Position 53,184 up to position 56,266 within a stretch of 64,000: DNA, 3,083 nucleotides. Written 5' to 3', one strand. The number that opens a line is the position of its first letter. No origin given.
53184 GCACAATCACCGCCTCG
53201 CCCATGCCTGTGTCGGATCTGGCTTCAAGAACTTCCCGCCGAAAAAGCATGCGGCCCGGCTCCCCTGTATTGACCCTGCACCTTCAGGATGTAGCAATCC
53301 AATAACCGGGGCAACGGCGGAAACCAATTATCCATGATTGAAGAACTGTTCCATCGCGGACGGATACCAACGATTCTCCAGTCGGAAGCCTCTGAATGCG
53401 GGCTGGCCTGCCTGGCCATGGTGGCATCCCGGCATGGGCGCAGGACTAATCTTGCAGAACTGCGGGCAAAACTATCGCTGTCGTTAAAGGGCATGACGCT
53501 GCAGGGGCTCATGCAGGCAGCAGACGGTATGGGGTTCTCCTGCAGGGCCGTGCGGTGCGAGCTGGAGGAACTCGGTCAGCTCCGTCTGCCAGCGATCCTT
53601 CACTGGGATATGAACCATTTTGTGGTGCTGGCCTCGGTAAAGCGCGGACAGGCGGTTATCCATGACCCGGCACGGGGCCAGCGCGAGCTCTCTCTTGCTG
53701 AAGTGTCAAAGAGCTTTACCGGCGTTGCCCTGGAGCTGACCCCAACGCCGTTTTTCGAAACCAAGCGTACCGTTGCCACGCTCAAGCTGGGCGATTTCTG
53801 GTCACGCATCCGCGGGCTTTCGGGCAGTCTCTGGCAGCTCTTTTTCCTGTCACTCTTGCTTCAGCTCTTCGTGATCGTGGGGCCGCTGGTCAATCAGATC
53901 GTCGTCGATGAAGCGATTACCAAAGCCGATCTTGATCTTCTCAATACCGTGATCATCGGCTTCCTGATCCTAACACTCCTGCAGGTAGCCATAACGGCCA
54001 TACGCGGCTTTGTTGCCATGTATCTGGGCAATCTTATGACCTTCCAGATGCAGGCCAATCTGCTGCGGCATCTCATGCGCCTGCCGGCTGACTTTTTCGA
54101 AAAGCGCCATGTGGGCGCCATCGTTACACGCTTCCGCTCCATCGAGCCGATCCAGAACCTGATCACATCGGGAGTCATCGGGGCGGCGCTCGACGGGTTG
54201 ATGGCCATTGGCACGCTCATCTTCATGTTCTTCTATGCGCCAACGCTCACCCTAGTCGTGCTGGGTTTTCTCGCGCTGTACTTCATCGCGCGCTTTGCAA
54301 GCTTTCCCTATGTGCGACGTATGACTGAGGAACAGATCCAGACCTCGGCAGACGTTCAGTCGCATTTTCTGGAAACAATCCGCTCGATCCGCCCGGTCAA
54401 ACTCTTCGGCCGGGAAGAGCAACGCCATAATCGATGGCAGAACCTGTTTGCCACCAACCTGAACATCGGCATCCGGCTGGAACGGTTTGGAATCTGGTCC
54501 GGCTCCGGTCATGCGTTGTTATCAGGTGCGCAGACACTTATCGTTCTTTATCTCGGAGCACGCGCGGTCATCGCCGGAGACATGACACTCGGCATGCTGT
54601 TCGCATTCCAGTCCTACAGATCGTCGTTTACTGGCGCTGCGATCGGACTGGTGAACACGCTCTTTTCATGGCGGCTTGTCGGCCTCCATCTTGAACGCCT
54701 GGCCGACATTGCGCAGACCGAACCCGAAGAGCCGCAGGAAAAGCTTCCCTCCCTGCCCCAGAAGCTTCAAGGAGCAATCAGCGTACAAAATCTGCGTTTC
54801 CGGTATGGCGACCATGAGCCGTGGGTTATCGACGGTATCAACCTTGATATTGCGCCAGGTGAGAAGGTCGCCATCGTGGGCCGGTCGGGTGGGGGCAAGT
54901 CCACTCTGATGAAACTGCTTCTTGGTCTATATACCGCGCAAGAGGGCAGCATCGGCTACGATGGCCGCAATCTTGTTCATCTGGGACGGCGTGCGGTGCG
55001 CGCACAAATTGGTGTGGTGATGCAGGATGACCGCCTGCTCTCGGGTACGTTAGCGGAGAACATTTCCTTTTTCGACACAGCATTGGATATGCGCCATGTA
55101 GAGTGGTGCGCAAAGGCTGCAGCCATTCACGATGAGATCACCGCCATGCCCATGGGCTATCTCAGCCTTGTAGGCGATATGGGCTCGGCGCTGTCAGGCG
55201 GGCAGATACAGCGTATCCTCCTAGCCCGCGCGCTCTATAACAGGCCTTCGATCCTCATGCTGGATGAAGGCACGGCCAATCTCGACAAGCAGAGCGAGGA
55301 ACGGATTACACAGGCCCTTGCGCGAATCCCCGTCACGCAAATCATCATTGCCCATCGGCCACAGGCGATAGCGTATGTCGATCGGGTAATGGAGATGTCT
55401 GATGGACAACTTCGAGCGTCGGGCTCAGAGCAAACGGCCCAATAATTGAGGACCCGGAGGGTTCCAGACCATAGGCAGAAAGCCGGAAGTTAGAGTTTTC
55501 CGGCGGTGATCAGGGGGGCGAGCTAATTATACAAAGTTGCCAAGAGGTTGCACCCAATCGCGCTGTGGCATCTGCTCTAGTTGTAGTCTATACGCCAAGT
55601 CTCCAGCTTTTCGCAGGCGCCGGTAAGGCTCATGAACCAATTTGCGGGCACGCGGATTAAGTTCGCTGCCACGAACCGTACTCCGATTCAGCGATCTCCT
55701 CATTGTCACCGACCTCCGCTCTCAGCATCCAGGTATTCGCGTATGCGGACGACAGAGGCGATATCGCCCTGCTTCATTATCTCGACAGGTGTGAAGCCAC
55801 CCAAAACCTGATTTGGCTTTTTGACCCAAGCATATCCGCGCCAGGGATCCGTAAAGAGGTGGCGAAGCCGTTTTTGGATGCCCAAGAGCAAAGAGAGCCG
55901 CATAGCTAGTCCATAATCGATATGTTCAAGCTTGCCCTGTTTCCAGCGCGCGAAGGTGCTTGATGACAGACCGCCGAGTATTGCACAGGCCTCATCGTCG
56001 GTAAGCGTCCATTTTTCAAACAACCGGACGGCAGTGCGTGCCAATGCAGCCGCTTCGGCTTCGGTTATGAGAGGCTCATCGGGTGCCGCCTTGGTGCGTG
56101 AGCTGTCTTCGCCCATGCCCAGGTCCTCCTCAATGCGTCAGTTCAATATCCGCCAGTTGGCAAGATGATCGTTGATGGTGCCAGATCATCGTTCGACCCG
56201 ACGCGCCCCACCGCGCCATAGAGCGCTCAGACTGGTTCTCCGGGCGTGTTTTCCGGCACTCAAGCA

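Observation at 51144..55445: Complete-looking double-glycine peptide export locus (peptide, CPBP-like protein, HlyD, C39-ABC) in an alphaproteobacterial island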

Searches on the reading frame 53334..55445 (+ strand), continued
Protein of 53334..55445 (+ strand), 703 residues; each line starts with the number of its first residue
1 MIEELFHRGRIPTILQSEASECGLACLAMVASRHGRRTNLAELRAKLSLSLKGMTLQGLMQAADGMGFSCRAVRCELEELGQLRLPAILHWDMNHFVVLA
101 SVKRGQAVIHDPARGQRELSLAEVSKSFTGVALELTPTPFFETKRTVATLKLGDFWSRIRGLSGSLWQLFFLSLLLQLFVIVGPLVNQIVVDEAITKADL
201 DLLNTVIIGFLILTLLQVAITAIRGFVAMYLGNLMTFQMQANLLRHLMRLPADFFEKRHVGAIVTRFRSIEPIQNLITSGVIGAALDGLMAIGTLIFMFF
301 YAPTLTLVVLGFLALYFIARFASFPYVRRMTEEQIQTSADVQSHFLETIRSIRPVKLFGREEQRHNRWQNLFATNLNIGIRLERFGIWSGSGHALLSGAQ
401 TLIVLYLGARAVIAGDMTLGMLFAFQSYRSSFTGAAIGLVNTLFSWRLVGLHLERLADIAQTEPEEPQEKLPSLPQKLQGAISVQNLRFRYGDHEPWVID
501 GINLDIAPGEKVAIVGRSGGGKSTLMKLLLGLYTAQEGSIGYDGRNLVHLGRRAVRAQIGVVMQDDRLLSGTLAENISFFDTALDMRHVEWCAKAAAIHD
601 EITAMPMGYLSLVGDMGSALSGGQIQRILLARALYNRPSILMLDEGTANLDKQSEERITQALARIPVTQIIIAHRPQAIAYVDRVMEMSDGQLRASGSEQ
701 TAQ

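Call 64: search_protein_families(library=pfam, proteins=[L013:3302-4216:+, L011:8255-8524:-], max_evalue=0.01)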
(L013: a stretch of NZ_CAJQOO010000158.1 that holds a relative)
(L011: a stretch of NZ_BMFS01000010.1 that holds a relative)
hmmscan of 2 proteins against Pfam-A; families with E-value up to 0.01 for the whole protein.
L013:3302-4216:+ (304 aa): 0 families

L011:8255-8524:- (89 aa): 0 families

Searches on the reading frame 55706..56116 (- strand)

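Call 3: search_protein_families(library=pfam, proteins=[window:55706-56116:-], max_evalue=0.01)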
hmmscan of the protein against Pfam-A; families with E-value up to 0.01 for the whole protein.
window:55706-56116:- (136 aa): 2 families
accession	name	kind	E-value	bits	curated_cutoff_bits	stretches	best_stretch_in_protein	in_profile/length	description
PF09722.15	Xre_MbcA_ParS_C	-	2.4e-09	37.5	24.5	1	84-135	2-51/51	Antitoxin Xre/MbcA/ParS C-terminal toxin-binding domain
PF20432.4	Xre-like-HTH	-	7.8e-09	36.2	25.8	1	16-62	2-46/63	Antitoxin Xre-like helix-turn-helix domain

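Call 4: search_protein_families(library=ncbifam, proteins=[window:55706-56116:-], max_evalue=0.01)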
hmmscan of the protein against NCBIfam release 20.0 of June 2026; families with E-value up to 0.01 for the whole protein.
window:55706-56116:- (136 aa): 1 family
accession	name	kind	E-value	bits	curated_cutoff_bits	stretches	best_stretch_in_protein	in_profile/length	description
NF049845.1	Xre_ParS_antitoxin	subfamily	5.2e-07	29.8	90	1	28-116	6-92/112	type II RES/Xre toxin-antitoxin system antitoxin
